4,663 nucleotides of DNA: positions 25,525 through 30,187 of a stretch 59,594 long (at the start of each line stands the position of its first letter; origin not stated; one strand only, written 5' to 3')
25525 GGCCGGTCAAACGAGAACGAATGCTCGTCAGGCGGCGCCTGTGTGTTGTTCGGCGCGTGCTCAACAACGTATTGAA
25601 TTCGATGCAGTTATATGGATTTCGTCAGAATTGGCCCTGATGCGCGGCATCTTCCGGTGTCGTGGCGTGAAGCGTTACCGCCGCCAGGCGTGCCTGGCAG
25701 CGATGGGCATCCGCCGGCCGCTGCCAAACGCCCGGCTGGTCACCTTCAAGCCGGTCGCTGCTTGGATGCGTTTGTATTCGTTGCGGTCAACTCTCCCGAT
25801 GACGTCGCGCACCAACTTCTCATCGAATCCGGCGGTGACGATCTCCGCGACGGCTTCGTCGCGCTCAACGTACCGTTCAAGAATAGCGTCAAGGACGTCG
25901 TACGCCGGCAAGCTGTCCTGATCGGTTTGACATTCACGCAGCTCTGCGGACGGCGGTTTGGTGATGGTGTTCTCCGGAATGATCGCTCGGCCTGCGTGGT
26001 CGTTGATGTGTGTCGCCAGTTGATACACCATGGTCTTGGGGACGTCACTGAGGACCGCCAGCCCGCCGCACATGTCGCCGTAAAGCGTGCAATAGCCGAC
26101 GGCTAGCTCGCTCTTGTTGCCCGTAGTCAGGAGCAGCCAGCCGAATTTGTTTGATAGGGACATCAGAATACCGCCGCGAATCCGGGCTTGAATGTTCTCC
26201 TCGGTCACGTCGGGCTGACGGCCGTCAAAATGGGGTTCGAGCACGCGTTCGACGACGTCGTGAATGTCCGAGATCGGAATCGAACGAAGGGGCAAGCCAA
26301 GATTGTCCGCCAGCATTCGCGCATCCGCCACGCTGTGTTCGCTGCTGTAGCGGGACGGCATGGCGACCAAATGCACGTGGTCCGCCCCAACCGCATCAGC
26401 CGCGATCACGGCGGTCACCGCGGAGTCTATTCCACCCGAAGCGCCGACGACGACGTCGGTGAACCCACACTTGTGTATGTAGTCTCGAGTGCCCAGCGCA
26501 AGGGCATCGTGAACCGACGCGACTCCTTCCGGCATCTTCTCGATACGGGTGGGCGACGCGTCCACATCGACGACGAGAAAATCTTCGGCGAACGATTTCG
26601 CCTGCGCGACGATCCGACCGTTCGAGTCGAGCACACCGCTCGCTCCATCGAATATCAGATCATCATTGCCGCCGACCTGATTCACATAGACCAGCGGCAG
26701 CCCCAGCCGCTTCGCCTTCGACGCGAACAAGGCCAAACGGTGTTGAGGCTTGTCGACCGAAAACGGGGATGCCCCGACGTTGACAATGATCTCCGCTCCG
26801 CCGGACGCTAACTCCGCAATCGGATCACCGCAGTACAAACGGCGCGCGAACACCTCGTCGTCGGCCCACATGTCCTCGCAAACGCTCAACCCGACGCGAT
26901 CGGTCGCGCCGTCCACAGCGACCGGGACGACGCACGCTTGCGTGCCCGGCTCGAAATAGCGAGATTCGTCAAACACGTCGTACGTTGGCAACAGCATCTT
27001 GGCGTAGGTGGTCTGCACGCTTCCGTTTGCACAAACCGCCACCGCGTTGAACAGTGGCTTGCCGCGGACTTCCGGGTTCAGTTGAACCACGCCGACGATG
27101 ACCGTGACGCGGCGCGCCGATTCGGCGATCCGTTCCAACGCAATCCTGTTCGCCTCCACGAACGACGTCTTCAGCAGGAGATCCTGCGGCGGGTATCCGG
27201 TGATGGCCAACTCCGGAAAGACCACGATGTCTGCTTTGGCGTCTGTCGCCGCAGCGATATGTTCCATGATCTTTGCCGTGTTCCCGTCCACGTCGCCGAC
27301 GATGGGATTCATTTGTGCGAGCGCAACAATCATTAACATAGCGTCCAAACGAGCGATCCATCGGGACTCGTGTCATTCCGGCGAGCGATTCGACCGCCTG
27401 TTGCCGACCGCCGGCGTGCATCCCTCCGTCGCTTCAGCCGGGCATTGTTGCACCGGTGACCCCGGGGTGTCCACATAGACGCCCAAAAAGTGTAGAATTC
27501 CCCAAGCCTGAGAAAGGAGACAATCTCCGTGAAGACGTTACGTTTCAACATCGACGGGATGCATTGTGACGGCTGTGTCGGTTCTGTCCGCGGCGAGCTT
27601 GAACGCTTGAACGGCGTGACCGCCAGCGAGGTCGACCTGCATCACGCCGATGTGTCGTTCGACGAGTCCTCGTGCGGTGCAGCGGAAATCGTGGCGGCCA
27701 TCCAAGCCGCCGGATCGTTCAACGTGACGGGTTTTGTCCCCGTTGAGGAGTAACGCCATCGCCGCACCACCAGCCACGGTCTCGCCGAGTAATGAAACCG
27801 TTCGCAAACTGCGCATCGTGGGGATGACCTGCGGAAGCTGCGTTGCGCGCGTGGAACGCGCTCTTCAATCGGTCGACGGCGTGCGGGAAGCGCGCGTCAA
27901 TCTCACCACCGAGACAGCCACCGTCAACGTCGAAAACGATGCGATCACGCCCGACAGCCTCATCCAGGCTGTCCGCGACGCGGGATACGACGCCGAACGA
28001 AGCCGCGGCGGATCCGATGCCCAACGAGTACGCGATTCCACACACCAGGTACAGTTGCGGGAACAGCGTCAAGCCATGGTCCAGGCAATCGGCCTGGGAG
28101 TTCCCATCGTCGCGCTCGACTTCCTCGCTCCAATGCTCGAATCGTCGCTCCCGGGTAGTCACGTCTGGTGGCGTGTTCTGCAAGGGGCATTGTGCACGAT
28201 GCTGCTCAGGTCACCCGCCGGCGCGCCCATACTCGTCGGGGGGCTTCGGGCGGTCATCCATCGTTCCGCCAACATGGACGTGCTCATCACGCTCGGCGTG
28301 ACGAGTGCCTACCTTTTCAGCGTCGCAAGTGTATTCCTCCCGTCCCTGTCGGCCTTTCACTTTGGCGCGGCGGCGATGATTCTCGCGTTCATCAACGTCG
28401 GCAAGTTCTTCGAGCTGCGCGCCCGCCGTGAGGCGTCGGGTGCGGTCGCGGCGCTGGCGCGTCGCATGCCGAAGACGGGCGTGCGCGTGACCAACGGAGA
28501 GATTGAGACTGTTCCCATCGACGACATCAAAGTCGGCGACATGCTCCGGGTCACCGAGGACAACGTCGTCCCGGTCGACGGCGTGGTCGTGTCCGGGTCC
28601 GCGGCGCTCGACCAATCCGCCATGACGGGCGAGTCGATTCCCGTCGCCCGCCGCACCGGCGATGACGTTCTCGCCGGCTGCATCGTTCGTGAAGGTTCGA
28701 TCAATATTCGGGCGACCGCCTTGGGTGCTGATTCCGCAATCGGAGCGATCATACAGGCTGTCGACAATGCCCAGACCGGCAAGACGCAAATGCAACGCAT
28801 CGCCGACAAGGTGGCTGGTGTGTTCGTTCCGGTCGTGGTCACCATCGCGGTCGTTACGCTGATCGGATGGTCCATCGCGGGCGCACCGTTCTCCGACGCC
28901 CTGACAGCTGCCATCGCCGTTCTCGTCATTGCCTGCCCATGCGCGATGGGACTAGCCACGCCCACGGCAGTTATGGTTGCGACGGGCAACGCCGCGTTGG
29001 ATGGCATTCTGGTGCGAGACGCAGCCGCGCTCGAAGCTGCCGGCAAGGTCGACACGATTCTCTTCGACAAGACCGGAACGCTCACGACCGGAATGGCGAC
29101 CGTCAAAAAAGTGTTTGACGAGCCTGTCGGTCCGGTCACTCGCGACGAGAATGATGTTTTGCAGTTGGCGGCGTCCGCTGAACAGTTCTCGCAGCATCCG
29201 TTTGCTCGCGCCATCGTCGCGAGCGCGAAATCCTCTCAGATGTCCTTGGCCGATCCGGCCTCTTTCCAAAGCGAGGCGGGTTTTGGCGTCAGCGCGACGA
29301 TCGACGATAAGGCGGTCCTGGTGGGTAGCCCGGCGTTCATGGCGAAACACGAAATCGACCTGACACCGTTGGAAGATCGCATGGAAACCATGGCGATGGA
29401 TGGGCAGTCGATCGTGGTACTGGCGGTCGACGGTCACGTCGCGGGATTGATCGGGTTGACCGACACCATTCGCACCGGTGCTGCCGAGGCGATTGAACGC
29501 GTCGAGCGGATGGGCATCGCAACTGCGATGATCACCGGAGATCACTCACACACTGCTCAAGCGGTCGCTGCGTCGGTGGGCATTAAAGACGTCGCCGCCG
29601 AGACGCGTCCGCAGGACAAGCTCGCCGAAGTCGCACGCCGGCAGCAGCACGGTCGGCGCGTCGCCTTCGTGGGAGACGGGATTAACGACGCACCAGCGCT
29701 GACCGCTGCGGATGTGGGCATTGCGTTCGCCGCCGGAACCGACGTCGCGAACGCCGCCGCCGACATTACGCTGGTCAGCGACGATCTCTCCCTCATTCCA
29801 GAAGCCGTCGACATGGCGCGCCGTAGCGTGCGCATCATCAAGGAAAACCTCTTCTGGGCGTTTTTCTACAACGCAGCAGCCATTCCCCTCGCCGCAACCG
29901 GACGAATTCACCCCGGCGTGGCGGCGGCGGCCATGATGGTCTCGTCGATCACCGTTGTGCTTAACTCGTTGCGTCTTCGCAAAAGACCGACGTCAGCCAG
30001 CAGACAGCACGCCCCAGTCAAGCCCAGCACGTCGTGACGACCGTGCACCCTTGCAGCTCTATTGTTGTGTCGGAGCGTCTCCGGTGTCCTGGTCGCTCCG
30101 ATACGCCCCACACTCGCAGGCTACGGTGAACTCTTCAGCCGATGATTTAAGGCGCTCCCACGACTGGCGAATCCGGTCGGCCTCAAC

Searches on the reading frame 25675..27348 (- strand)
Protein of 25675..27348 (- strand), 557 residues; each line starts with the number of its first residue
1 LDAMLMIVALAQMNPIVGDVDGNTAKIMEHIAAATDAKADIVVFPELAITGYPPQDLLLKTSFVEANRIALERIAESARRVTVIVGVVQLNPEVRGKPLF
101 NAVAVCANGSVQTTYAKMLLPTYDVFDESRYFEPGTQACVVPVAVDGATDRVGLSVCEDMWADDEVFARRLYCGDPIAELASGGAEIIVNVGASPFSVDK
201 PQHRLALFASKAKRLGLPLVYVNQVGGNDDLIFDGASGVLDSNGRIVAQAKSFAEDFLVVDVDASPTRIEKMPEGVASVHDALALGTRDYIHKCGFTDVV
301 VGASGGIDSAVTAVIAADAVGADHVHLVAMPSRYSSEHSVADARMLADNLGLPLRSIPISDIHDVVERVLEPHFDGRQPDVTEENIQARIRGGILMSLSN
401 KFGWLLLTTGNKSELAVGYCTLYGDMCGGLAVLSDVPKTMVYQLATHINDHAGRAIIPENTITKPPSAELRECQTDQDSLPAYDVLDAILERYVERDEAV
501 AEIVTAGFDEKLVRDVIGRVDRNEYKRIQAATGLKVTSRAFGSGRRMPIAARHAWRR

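Call 73: search_protein_families(library=pfam, proteins=[window:25675-27348:-], max_evalue=0.00001)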
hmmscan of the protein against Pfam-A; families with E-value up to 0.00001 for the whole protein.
window:25675-27348:- (557 aa): 2 families
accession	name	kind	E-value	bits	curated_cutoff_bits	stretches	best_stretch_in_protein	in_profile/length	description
PF02540.23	NAD_synthase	-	7.2e-71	238.6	21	1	284-529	6-241/242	NAD synthase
PF00795.27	CN_hydrolase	-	1e-31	110.7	23.2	1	8-265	2-249/256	Carbon-nitrogen hydrolase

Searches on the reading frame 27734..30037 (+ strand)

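Call 58: search_protein_families(library=ncbifam, proteins=[window:27734-30037:+], max_evalue=0.00001)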
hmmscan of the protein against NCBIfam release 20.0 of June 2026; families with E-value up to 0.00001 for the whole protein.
window:27734-30037:+ (767 aa): 31 families (the best 25 are shown)
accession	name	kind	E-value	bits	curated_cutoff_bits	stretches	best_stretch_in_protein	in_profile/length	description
TIGR01525.1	ATPase-IB_hvy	subfamily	3.4e-177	590.7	346.25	1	181-748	1-560/560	heavy metal translocating P-type ATPase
NF007952.0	PRK10671.1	equivalog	3.4e-168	561.4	1316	1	12-749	94-833/838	copper-exporting P-type ATPase CopA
TIGR01511.1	ATPase-IB1_Cu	subfamily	7.3e-158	526.8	397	1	162-749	1-542/542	copper-translocating P-type ATPase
TIGR01512.1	ATPase-IB2_Cd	subfamily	1.4e-116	390.2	313.5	2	210-501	18-286/494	cadmium family heavy metal-translocating P-type ATPase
NF008262.1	PRK11033.1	equivalog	1.4e-114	384.1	1005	2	211-748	196-727/731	zinc/cadmium/mercury/lead-transporting ATPase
NF033775.1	P_type_ZntA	exception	2.4e-103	346.8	1240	2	211-749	198-729/732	Zn(II)/Cd(II)/Pb(II) translocating P-type ATPase ZntA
TIGR01494.1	ATPase_P-type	subfamily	3.4e-95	319.2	62.3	1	215-723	1-463/478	HAD-IC family P-type ATPase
TIGR01497.1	kdpB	equivalog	1.1e-56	192.3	527.9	1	253-688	112-557/675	potassium-transporting ATPase subunit KdpB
TIGR01647.1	ATPase-IIIA_H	equivalog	3.4e-56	190.9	615.5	2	195-620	42-484/755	plasma-membrane proton-efflux P-type ATPase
TIGR01517.1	ATPase-IIB_Ca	equivalog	5.3e-47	160.5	507.05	3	250-461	158-382/882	calcium-translocating P-type ATPase, PMCA-type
NF010609.0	PRK14010.1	equivalog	2.9e-43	148.1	1323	1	217-684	73-548/673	K(+)-transporting ATPase subunit B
TIGR01522.1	ATPase-IIA2_Ca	equivalog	4.6e-37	127.3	798.3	3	620-719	567-667/854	calcium-transporting P-type ATPase, PMR1-type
TIGR01657.1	P-ATPase-V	hypoth_equivalog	1.9e-32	111.8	618.25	3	181-306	165-290/1055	ATP13A2 family polyamine export P-type ATPase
TIGR01106.1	ATPase-IIC_X-K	subfamily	1.9e-31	108.8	946.1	3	620-707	663-751/997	Na,H/K antiporter P-type ATPase subunit alpha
TIGR01116.1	ATPase-IIA1_Ca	equivalog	1.4e-30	106.1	703.4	2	568-697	456-600/799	calcium-translocating P-type ATPase, SERCA-type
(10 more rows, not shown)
